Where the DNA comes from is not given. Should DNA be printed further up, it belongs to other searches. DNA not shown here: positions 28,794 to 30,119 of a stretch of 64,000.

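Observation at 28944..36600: Insulated four-gene SMC-like ATPase / Toprim-nuclease operon: Wadjet (JetABCD/MksBEFG)-like architecture in a permuted D-A-B-C order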

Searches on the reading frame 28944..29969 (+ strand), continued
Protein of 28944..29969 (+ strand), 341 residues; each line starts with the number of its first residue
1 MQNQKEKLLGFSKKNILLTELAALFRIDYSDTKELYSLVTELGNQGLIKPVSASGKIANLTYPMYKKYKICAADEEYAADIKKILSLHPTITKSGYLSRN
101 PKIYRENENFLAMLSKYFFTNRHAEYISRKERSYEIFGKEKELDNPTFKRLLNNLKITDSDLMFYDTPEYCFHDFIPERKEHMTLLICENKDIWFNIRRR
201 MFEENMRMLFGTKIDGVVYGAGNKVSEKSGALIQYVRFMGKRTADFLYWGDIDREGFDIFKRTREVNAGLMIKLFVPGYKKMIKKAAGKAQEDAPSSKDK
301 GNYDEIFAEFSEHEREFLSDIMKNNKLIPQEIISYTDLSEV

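Call 61: fold_search(model_id=the predicted structure, library=pdb)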
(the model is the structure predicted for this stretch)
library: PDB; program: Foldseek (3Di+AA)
matches with E <= 10: 857; with E <= 0.001: 3
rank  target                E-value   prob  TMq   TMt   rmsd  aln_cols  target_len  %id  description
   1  8b7f_A                4.0e-05  1.00  0.31  0.29  13.8       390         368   15  Nuclease from C. glutamicum (released 2023-03-29)
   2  7til_B                1.2e-04  0.99  0.28  0.26  14.6       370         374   10  CryoEM structure of JetD from Pseudomonas aeruginosa (released 2022-10-05)
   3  9o7o_A                2.2e-04  0.99  0.31  0.30  22.5       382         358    9  CryoEM structure of M. mazei topoisomerase VI(A-E342Q)-minicircle DNA complex in asymmetric state (released 2026-02-25)
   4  9o0g_C                3.1e-03  0.94  0.32  0.31  23.0       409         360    8  CryoEM structure of M. mazei topoisomerase VI(A-E342Q)-minicircle DNA complex in cleavage state (released 2026-02-25)
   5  2q2e_A                1.1e-02  0.87  0.28  0.30  15.2       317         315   10  Crystal structure of the topoisomerase VI holoenzyme from Methanosarcina mazei (released 2007-07-10)
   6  8rdn_D                2.4e-02  0.23  0.13  0.13  17.9       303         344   10  Holomycin methyltransferase DtpM with SAH and XRD-271 (released 2024-10-16)
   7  8bif_A                3.1e-02  0.16  0.14  0.15  20.6       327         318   14  O-Methyltransferase Plu4892 in complex with SAH (released 2023-03-08)
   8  8rxg                  4.4e-02  0.30  0.14  0.15  21.2       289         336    9  Crystal structure of alpha-keto C-methyl transferase SgvM bound to SAM (released 2024-07-24)
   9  2csu_B                4.4e-02  0.28  0.16  0.14  12.1       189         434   10  Crystal structure of PH0766 from Pyrococcus horikoshii OT3 (released 2006-08-01)
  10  8bif_D                4.4e-02  0.13  0.14  0.15  21.7       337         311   13  O-Methyltransferase Plu4892 in complex with SAH (released 2023-03-08)
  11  8rdn_A                4.6e-02  0.09  0.12  0.12  26.1       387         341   10  Holomycin methyltransferase DtpM with SAH and XRD-271 (released 2024-10-16)
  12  8bij_A                4.9e-02  0.12  0.13  0.14  21.2       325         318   14  O-Methyltransferase Plu4894 (mutant I88M, W91L, C97Y, S142L, G146V, Y258M, L270F, S309Y) in complex with SAH (released 2023-03-08)
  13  8rdn_C                5.5e-02  0.11  0.12  0.12  22.7       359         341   10  Holomycin methyltransferase DtpM with SAH and XRD-271 (released 2024-10-16)
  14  8rpr                  5.9e-02  0.15  0.16  0.16  25.6       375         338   10  Crystal Structure of SgvM methyltransferase in complex with alpha-ketoleucine and Zn2+ ion (released 2024-07-24)
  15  8ftr                  7.0e-02  0.23  0.17  0.17  20.7       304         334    9  SgvM methyltransferase with MTA and alpha-ketoleucine (released 2023-11-01)
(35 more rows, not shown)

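Call 85: get_annotated_region(hit=H9, flank=8000)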
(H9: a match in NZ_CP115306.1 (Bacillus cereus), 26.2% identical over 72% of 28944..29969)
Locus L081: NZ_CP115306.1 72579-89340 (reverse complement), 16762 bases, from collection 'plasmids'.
description: Bacillus cereus strain BC-01 plasmid pA, complete sequence
organism: Bacillus cereus (NCBI taxid 1396)
taxonomy: Bacteria; Bacillota; Bacilli; Bacillales; Bacillaceae; Bacillus; Bacillus cereus
host: -; source: microbe,Penaeus vannamei pond water; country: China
typing (MOB-suite, as given by PLSDB): non-mobilizable; replicon rep_cluster_125; mating-pair formation MPF_T
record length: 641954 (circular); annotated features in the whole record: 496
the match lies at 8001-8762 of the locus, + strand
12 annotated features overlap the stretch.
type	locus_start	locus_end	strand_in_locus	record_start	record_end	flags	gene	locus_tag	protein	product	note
CDS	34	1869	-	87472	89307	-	-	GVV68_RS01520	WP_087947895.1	DNA/RNA helicase domain-containing protein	-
CDS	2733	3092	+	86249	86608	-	-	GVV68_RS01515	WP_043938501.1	DUF3796 domain-containing protein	-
CDS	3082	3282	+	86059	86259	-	-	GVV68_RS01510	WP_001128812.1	helix-turn-helix transcriptional regulator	-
CDS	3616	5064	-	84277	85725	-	-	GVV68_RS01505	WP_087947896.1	right-handed parallel beta-helix repeat-containing protein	-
CDS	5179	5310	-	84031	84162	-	-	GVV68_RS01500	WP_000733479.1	hypothetical protein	-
CDS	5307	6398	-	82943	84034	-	-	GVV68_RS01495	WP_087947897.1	Rap family tetratricopeptide repeat protein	-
CDS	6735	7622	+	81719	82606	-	-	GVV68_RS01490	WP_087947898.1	GIY-YIG nuclease family protein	-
CDS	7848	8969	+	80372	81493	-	-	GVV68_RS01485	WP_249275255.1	Wadjet anti-phage system protein JetD domain-containing protein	-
CDS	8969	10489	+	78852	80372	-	-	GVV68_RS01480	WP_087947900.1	hypothetical protein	-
CDS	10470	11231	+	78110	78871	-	-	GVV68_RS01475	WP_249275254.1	DUF6063 family protein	-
CDS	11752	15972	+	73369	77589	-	-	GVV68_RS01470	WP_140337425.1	hypothetical protein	-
CDS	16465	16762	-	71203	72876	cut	-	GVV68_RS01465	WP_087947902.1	hypothetical protein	-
